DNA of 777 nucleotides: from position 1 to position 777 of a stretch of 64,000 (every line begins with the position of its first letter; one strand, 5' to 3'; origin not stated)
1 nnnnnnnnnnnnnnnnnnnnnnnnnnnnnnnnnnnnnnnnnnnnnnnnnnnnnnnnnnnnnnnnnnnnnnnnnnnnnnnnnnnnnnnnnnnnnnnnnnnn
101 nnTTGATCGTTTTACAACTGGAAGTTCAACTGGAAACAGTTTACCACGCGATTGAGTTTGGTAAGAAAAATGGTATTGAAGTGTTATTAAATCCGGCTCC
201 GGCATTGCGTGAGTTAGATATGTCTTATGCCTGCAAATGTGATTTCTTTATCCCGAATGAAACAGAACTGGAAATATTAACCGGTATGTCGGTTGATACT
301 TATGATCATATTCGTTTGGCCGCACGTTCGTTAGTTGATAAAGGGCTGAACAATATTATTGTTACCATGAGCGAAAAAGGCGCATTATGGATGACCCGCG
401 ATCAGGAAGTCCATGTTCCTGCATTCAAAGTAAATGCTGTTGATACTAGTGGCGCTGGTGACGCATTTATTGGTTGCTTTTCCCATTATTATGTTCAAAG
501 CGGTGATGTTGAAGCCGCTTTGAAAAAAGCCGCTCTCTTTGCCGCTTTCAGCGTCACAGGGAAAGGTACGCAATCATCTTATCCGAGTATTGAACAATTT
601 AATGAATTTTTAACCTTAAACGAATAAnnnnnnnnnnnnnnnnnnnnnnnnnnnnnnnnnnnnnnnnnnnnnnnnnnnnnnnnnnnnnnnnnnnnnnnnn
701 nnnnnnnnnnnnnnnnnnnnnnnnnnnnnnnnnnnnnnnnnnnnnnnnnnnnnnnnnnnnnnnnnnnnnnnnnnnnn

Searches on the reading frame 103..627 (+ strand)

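Call 28: search_protein_families(library=ncbifam, proteins=[window:103-627:+])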
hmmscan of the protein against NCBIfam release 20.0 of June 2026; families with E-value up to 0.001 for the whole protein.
window:103-627:+ (174 aa): 29 families (the best 25 are shown)
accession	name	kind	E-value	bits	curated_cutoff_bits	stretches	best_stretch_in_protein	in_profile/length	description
TIGR02152.1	D_ribokin_bact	equivalog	2.1e-56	191.5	299.65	1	1-167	131-297/298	ribokinase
NF008353.0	PRK11142.1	equivalog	6.8e-39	134.2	341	1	2-171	136-304/307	ribokinase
TIGR03168.1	1-PFK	subfamily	3.7e-24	85.2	216.4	1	17-161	150-292/305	hexose kinase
TIGR03828.1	pfkB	equivalog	6.2e-23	81.3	292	1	41-161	172-292/305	1-phosphofructokinase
NF041320.1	pfkB_Halo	equivalog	3.8e-21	75.8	400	1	34-158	164-284/302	1-phosphofructokinase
TIGR04382.1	myo_inos_iolC_N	equivalog_domain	2.9e-16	59.6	300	1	43-170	186-309/309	5-dehydro-2-deoxygluconokinase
TIGR02198.1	rfaE_dom_I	equivalog_domain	4.2e-16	59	345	1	13-158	162-304/315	D-glycero-beta-D-manno-heptose-7-phosphate kinase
NF007068.0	PRK09513.1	equivalog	7.2e-15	55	432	1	50-152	185-287/312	1-phosphofructokinase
NF040938.1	KDG_KDGal_kin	equivalog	1.5e-14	53.9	400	1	46-170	184-303/305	bifunctional 2-dehydro-3-deoxygluconokinase/2-dehydro-3-deoxygalactonokinase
NF049991.1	TagKinase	equivalog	1.3e-13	50.4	420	1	45-171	194-316/321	tagatose kinase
NF053626.1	RibKinHalex1628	equivalog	2.5e-12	46.9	330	1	15-171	145-292/293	ATP-dependent ribose-1-phosphate kinase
NF008454.0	PRK11316.1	equivalog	2.9e-12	46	521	1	10-158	157-302/475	bifunctional D-glycero-beta-D-manno-heptose-7-phosphate kinase/D-glycero-beta-D-manno-heptose 1-phosphate adenylyltransferase HldE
NF041332.1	KDG_KDGal_kin_Halo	equivalog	1e-11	44.9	440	1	71-155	212-296/320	bifunctional 2-dehydro-3-deoxygluconokinase/2-dehydro-3-deoxygalactonokinase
NF007321.0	PRK09813.1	equivalog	2.7e-11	43.5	247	1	63-152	167-256/261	fructoselysine 6-kinase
NF006957.1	PRK09434.1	equivalog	4.3e-11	42.9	450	1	53-164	187-300/302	fructokinase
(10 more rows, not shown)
